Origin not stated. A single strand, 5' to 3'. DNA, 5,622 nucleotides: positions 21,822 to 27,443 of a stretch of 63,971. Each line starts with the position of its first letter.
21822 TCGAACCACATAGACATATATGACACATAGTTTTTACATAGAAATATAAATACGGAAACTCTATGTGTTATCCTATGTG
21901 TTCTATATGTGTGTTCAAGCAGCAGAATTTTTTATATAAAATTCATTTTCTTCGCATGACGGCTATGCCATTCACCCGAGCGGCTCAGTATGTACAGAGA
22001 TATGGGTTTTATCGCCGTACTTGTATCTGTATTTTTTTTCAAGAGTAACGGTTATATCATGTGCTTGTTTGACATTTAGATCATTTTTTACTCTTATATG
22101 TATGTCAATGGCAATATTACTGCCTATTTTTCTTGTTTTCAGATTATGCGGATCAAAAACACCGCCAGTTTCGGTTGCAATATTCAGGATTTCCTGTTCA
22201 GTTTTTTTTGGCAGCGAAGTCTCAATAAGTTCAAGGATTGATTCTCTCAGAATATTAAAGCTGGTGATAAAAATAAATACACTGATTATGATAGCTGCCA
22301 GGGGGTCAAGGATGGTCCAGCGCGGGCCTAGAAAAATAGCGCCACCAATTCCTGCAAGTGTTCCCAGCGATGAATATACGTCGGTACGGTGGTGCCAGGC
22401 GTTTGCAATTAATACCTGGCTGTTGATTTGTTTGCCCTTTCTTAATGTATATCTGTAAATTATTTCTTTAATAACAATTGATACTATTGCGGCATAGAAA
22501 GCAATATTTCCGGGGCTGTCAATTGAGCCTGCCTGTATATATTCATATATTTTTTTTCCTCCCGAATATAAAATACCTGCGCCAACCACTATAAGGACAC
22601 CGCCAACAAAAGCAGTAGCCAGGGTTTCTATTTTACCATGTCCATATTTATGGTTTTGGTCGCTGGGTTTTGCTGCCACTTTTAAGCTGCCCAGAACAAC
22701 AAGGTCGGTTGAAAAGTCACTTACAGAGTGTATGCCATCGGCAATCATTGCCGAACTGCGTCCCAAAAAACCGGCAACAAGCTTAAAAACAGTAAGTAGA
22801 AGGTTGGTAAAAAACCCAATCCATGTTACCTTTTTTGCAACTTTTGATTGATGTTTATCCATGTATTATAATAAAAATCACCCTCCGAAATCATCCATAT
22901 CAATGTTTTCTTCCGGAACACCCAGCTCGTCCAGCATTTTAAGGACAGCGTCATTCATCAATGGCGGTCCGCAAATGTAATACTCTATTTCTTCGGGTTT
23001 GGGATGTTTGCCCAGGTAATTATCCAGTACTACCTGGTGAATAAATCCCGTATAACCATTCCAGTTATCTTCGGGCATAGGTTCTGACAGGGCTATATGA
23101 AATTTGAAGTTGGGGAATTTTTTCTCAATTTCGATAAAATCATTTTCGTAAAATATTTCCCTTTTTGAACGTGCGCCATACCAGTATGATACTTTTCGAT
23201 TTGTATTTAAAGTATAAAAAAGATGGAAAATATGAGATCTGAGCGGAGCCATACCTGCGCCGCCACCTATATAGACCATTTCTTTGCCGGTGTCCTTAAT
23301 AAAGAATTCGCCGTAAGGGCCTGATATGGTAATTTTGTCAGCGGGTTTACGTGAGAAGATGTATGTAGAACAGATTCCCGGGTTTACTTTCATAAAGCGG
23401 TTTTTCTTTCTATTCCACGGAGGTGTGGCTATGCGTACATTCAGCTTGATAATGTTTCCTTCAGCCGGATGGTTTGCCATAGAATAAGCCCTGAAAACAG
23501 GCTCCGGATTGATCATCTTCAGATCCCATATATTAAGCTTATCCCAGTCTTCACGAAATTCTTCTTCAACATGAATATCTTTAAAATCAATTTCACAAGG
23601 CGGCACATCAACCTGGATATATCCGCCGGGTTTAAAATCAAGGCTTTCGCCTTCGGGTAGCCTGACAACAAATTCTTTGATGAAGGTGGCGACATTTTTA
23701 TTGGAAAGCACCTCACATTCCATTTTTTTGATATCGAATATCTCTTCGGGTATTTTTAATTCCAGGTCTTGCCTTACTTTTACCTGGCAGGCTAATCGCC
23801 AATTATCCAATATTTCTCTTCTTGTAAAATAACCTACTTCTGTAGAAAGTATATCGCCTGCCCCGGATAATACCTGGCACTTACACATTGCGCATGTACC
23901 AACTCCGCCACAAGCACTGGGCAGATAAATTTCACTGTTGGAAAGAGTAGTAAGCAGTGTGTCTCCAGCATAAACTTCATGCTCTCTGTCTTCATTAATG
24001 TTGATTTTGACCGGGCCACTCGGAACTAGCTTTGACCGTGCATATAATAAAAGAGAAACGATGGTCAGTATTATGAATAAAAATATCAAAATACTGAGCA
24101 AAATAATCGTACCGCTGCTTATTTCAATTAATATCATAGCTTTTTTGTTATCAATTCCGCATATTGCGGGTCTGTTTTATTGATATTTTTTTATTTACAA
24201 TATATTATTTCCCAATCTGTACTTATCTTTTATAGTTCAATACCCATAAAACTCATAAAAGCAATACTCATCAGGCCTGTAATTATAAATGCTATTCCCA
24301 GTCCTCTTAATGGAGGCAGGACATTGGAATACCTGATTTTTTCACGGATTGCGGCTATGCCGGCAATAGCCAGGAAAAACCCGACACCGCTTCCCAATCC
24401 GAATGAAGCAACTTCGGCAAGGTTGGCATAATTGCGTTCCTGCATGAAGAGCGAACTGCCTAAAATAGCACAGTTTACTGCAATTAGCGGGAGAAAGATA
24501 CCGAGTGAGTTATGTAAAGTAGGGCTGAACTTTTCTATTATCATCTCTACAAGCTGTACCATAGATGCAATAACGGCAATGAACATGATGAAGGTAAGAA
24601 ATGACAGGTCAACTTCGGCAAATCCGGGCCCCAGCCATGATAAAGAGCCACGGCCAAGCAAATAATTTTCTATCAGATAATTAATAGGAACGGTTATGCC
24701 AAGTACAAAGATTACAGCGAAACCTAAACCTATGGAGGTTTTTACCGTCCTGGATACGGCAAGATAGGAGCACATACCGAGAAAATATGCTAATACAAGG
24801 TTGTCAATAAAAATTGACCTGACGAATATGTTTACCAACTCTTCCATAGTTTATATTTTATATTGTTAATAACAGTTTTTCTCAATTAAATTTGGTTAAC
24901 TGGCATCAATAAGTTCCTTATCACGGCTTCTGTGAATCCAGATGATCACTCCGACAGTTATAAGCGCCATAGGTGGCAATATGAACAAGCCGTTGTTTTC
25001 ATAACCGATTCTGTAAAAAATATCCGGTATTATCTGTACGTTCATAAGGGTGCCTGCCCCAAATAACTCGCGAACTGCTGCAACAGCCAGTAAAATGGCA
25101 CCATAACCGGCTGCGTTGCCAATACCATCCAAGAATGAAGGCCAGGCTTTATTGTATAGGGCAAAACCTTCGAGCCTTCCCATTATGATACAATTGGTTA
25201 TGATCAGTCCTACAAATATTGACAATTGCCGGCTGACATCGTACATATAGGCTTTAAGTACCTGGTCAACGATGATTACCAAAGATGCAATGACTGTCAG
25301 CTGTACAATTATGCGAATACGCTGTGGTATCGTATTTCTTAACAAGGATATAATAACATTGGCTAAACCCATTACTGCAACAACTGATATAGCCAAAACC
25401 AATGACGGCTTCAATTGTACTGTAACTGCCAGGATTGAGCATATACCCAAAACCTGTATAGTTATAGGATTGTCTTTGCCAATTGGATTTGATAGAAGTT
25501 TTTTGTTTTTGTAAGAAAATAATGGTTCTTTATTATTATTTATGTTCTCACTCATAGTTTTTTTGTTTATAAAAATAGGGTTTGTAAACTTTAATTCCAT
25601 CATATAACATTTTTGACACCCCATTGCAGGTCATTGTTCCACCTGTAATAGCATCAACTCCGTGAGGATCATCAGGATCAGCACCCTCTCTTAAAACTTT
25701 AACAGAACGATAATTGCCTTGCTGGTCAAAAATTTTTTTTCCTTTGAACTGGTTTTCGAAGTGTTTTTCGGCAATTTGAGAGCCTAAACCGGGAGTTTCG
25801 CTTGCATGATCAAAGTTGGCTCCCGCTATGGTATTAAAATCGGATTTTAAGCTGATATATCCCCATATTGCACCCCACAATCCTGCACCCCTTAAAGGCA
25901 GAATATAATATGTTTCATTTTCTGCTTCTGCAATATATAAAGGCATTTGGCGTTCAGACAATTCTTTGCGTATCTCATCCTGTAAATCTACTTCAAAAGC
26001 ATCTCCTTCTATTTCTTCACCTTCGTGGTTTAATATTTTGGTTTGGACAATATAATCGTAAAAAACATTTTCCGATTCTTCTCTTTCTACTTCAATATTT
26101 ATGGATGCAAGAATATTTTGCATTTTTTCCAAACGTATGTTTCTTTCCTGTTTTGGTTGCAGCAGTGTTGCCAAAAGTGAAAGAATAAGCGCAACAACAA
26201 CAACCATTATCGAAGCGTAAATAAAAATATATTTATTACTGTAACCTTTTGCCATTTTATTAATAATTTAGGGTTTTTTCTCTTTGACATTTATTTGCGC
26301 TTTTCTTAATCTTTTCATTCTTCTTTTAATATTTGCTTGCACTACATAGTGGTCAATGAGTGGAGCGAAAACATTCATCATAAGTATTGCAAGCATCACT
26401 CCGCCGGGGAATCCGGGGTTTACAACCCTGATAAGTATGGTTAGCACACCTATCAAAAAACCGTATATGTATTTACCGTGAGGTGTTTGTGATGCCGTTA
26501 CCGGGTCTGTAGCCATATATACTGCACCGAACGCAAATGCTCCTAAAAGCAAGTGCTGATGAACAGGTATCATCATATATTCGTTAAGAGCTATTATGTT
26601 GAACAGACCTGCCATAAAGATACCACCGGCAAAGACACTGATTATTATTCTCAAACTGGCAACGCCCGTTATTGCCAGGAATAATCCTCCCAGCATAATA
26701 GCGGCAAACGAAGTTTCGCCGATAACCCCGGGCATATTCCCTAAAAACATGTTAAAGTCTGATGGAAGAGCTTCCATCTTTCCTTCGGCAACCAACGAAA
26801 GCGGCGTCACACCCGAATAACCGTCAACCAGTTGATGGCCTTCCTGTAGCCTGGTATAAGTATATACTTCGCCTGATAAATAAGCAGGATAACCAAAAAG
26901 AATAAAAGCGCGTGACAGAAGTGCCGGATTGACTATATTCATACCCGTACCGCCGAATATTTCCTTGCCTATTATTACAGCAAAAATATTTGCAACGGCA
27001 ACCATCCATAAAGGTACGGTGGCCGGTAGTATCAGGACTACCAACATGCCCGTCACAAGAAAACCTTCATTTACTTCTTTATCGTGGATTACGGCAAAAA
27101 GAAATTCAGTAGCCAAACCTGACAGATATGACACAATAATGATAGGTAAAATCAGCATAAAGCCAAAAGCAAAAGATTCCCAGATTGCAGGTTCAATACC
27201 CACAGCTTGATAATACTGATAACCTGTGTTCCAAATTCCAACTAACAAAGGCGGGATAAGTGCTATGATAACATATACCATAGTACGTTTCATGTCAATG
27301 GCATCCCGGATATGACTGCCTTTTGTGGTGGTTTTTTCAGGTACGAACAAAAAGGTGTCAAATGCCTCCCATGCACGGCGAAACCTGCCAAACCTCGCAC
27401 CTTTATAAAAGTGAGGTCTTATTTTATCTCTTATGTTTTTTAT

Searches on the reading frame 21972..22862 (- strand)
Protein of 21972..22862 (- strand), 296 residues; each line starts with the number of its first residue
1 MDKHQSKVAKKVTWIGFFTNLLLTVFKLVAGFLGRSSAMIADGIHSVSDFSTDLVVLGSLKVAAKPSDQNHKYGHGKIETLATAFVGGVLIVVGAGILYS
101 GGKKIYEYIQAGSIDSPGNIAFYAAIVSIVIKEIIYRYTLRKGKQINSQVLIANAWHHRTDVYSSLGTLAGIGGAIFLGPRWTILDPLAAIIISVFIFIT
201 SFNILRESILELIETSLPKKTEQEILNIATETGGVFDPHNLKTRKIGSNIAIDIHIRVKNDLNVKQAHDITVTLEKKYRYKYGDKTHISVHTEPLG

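Call 62: search_protein_families(library=pfam, proteins=[window:21972-22862:-], max_evalue=0.00001)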
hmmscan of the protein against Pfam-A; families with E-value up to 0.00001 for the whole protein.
window:21972-22862:- (296 aa): 2 families
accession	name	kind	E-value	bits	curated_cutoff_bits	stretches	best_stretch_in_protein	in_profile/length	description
PF01545.26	Cation_efflux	-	6.4e-52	176.6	26.6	1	14-213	2-198/198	Cation efflux family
PF16916.11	ZT_dimer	-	4.2e-21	75.2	26.7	1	217-294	1-77/78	Dimerisation domain of Zinc Transporter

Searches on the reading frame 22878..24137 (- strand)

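Call 62: search_protein_families(library=pfam, proteins=[window:22878-24137:-], max_evalue=0.00001)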
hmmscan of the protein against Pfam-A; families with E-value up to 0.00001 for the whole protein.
window:22878-24137:- (419 aa): 3 families
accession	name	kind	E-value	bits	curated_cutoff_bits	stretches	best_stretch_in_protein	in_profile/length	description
PF00175.26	NAD_binding_1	-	1.3e-15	58.4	22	1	290-398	2-107/109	Oxidoreductase NAD-binding domain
PF00111.32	Fer2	-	2.4e-10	40.6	21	1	50-121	7-76/77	2Fe-2S iron-sulfur cluster binding domain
PF00970.30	FAD_binding_6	-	1.3e-07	32.3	21.1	0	209-278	42-97/99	Oxidoreductase FAD-binding domain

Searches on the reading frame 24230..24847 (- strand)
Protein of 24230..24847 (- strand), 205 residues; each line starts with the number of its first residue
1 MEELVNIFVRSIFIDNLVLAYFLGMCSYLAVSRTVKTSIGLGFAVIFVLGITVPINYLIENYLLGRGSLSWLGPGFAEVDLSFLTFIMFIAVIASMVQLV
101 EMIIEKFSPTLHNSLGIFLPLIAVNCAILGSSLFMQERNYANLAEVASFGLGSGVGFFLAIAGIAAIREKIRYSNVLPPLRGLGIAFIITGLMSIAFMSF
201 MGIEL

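Call 62: search_protein_families(library=pfam, proteins=[window:24230-24847:-], max_evalue=0.00001)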
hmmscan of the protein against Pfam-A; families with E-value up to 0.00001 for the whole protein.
window:24230-24847:- (205 aa): 1 family
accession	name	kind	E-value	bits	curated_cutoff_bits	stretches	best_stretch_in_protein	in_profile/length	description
PF02508.19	Rnf-Nqr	-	6.1e-55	186.4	23.8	1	5-203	2-173/174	Rnf-Nqr subunit, membrane protein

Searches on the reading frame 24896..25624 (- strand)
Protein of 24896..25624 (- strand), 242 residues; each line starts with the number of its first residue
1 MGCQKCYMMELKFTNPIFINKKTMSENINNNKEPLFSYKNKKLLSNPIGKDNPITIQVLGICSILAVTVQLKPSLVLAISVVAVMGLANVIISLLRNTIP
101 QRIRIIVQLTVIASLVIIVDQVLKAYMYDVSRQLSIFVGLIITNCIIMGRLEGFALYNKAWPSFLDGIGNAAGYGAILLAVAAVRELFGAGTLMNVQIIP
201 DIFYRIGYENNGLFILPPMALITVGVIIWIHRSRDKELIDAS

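Call 63: search_protein_families(library=pfam, proteins=[window:24896-25624:-], max_evalue=0.00001)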
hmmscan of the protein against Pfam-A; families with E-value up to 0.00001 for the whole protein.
window:24896-25624:- (242 aa): 1 family
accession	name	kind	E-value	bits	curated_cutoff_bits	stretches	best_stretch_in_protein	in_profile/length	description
PF02508.19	Rnf-Nqr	-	6.6e-54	183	23.8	1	42-228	3-174/174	Rnf-Nqr subunit, membrane protein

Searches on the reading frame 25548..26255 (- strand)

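Call 63: search_protein_families(library=pfam, proteins=[window:25548-26255:-], max_evalue=0.00001)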
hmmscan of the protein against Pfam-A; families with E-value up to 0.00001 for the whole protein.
window:25548-26255:- (235 aa): 1 family
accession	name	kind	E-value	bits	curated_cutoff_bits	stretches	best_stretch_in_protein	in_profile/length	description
PF04205.19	FMN_bind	-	1.6e-15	58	22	1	125-221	1-76/77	FMN-binding domain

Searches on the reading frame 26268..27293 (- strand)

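Call 63: search_protein_families(library=pfam, proteins=[window:26268-27293:-], max_evalue=0.00001)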
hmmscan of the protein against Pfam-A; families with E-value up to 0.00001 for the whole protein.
window:26268-27293:- (341 aa): 1 family
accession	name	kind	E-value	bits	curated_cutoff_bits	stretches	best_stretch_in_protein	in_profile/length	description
PF03116.20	NQR2_RnfD_RnfE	-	1.5e-91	307.3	27.7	1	2-322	15-295/296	NQR2, RnfD, RnfE family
